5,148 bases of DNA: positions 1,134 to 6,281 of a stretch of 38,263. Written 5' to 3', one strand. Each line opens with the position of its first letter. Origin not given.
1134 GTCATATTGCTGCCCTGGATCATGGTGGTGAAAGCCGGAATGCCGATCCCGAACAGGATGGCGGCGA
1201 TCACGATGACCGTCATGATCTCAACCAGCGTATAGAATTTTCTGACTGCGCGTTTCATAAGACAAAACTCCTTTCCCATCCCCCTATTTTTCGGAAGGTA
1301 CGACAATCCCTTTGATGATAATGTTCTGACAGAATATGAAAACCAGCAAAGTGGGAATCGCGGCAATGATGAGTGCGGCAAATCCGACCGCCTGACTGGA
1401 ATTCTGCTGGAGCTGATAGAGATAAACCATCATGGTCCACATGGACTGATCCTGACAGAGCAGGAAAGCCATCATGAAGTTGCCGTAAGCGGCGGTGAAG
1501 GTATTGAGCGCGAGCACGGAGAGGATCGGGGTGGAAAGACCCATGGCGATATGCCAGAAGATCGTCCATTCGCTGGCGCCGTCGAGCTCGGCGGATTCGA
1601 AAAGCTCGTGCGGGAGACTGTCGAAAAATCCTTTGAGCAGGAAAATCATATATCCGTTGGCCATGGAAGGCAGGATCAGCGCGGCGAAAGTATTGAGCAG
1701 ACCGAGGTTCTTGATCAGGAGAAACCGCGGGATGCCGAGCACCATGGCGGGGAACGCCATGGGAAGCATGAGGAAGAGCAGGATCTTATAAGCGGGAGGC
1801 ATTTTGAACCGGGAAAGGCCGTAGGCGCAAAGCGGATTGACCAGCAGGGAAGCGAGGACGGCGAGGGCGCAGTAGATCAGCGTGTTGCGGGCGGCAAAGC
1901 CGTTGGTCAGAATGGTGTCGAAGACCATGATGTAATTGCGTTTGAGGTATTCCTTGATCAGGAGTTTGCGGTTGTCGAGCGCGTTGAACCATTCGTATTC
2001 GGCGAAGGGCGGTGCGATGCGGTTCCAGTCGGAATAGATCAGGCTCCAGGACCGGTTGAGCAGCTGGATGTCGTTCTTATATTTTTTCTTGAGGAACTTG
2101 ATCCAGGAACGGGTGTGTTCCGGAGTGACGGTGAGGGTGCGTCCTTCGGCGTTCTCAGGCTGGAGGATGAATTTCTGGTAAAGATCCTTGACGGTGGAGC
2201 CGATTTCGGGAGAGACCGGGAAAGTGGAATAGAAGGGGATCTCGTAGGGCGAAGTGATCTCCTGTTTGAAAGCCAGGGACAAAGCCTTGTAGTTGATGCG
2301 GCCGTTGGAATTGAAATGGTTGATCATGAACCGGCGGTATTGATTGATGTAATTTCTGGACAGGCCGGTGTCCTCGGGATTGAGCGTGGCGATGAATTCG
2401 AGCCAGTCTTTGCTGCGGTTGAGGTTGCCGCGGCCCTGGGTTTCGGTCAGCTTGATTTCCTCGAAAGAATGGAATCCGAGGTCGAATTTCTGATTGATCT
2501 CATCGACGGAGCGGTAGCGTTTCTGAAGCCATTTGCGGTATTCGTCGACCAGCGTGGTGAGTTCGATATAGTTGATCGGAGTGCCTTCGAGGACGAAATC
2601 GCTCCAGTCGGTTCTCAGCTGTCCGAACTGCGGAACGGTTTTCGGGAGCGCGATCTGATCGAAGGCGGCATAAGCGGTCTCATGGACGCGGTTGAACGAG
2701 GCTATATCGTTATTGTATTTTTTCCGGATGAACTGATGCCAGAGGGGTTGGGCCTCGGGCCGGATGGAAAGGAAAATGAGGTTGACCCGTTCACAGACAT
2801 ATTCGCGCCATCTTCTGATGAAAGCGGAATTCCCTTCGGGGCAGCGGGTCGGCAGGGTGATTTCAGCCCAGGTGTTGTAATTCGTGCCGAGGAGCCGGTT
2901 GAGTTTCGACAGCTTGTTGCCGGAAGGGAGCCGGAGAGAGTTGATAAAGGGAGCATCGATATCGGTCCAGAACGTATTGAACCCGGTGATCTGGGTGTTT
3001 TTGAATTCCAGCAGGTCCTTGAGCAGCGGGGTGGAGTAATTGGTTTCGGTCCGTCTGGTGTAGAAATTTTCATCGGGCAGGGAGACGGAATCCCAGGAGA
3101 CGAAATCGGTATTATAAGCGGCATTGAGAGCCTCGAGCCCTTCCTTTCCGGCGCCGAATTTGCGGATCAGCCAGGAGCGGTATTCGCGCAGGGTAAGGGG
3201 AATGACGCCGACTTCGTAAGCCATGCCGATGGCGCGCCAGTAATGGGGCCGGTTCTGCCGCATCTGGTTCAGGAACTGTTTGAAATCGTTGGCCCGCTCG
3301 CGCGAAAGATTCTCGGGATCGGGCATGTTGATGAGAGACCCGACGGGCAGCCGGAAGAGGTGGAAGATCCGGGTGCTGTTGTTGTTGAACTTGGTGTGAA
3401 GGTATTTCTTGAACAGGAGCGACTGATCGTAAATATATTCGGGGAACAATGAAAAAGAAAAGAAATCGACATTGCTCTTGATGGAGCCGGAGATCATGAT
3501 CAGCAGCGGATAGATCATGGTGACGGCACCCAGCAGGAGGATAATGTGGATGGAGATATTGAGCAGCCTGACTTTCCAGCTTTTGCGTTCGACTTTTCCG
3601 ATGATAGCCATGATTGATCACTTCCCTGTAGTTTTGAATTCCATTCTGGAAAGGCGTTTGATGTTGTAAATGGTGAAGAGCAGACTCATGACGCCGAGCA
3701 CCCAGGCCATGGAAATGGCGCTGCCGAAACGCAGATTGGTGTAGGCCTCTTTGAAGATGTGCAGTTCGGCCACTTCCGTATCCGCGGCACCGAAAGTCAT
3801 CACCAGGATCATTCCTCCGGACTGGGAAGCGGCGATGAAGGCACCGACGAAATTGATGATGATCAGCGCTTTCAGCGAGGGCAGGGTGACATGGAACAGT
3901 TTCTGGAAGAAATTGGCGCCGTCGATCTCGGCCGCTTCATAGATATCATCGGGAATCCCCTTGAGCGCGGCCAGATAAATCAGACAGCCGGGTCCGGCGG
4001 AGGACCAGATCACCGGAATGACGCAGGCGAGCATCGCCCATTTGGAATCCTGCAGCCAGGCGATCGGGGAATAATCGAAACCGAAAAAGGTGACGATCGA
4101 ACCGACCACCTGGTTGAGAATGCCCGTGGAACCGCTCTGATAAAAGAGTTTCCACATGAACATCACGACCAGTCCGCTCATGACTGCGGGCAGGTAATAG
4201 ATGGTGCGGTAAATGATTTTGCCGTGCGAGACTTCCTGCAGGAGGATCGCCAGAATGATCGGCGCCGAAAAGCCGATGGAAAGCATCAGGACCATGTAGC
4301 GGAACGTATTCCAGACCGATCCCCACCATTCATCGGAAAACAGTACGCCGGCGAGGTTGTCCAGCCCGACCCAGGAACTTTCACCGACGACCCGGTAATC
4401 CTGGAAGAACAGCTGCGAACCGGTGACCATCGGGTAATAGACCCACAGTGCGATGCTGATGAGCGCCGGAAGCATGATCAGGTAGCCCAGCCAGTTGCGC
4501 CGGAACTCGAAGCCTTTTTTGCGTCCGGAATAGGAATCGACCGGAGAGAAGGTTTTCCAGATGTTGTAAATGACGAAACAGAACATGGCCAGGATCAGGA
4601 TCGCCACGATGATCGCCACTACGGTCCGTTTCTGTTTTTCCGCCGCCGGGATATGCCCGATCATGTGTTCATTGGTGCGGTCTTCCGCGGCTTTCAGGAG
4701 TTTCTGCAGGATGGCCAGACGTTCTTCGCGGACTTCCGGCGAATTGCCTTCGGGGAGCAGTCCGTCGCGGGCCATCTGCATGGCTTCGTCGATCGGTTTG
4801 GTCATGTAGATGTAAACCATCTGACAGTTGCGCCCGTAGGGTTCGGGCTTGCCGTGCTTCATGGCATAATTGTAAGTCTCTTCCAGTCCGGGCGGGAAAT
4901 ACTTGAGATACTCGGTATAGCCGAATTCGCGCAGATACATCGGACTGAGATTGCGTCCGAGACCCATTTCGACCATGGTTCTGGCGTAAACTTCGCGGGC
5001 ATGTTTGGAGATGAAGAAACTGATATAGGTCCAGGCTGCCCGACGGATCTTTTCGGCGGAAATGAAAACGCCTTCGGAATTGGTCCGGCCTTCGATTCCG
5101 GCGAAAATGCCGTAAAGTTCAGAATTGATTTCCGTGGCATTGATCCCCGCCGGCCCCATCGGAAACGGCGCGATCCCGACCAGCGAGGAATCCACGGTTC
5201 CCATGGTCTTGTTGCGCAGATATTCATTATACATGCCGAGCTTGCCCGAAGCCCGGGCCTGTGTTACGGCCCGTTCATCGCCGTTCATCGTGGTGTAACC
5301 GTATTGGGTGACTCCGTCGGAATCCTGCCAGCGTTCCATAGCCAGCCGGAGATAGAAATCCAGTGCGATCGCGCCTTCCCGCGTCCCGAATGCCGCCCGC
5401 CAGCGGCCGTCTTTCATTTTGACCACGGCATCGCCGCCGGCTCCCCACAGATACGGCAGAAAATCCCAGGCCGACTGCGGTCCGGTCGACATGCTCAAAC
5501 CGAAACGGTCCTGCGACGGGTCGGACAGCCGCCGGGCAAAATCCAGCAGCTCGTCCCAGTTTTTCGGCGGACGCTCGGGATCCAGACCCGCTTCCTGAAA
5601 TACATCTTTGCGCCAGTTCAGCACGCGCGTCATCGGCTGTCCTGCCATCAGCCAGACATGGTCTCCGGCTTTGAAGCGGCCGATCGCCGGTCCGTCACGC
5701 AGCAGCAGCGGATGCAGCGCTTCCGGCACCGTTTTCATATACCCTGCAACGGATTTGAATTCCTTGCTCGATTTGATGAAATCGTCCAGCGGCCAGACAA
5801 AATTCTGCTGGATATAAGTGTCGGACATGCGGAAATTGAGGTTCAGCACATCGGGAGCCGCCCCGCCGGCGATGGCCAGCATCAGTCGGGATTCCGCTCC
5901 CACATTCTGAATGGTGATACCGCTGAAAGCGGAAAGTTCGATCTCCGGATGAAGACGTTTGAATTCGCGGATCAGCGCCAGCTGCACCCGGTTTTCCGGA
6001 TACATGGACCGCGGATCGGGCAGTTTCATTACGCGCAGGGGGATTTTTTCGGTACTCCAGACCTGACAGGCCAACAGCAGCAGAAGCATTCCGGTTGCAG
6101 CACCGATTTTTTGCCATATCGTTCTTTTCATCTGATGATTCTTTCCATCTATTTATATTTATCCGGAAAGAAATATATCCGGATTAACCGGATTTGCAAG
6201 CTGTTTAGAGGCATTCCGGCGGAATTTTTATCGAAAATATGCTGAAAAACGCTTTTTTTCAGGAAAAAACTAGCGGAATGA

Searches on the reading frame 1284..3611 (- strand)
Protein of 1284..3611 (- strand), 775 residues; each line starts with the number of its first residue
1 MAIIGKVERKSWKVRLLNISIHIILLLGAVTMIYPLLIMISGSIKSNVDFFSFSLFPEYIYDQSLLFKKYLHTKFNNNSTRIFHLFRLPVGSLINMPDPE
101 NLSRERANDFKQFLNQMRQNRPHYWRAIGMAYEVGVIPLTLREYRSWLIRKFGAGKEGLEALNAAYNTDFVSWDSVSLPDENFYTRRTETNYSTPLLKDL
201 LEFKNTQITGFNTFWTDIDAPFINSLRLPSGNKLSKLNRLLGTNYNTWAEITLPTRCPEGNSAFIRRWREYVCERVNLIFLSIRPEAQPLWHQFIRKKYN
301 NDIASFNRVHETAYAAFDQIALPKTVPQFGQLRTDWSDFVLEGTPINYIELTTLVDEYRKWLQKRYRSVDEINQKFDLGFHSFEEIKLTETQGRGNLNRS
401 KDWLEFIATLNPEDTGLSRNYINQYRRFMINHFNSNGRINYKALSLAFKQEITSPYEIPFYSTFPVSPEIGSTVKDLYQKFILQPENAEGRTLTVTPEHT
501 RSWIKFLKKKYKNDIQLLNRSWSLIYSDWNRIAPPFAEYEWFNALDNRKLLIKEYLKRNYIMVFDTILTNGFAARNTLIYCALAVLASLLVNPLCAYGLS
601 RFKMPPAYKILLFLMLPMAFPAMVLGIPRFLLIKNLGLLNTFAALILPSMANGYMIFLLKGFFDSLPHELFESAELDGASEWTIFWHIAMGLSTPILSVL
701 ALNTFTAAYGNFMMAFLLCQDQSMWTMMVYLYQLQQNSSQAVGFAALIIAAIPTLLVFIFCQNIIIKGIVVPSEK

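Call 78: search_protein_families(library=pfam, proteins=[window:1284-3611:-], max_evalue=0.0001)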
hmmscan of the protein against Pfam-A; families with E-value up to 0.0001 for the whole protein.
window:1284-3611:- (775 aa): 2 families
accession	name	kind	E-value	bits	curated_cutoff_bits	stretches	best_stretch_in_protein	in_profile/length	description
PF00528.27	BPD_transp_1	-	1.9e-17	64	26.4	1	610-768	20-181/184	Binding-protein-dependent transport system inner membrane component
PF02449.21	Glyco_hydro_42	-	1.9e-12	47.7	21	0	355-426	151-228/376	Beta-galactosidase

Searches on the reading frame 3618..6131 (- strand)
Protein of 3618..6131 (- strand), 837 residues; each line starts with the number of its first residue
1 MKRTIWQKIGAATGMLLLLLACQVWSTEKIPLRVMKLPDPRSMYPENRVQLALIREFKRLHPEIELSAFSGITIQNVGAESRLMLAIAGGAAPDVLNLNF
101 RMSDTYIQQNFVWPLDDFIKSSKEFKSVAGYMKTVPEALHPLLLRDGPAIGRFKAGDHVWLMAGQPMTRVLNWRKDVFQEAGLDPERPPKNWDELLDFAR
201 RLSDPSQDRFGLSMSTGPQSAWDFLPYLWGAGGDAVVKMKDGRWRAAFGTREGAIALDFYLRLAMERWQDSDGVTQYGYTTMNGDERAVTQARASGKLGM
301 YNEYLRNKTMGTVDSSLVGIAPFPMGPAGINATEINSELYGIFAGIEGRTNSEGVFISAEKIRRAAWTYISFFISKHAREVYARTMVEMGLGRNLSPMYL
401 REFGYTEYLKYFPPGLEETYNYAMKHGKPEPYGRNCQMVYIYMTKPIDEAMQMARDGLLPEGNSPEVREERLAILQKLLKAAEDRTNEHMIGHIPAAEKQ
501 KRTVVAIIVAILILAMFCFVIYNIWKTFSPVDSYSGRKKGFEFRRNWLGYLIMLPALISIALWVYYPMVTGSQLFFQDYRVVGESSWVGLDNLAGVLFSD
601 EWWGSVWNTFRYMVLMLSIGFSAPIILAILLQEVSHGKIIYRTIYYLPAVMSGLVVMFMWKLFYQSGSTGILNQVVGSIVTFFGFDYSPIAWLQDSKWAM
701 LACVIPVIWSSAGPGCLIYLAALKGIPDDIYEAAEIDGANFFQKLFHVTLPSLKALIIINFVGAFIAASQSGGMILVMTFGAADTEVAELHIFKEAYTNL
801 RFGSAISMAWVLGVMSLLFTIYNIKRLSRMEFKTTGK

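Call 78: search_protein_families(library=pfam, proteins=[window:3618-6131:-], max_evalue=0.0001)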
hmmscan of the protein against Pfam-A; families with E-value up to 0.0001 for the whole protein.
window:3618-6131:- (837 aa): 3 families
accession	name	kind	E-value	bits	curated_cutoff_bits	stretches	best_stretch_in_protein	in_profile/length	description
PF01547.30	SBP_bac_1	-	1.6e-17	64.9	26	1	55-351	15-277/307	Bacterial extracellular solute-binding protein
PF00528.27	BPD_transp_1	-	5.8e-12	46.1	26.4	1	638-820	17-168/184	Binding-protein-dependent transport system inner membrane component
PF13416.11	SBP_bac_8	-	7.6e-09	36.2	27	1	72-307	12-196/279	Bacterial extracellular solute-binding protein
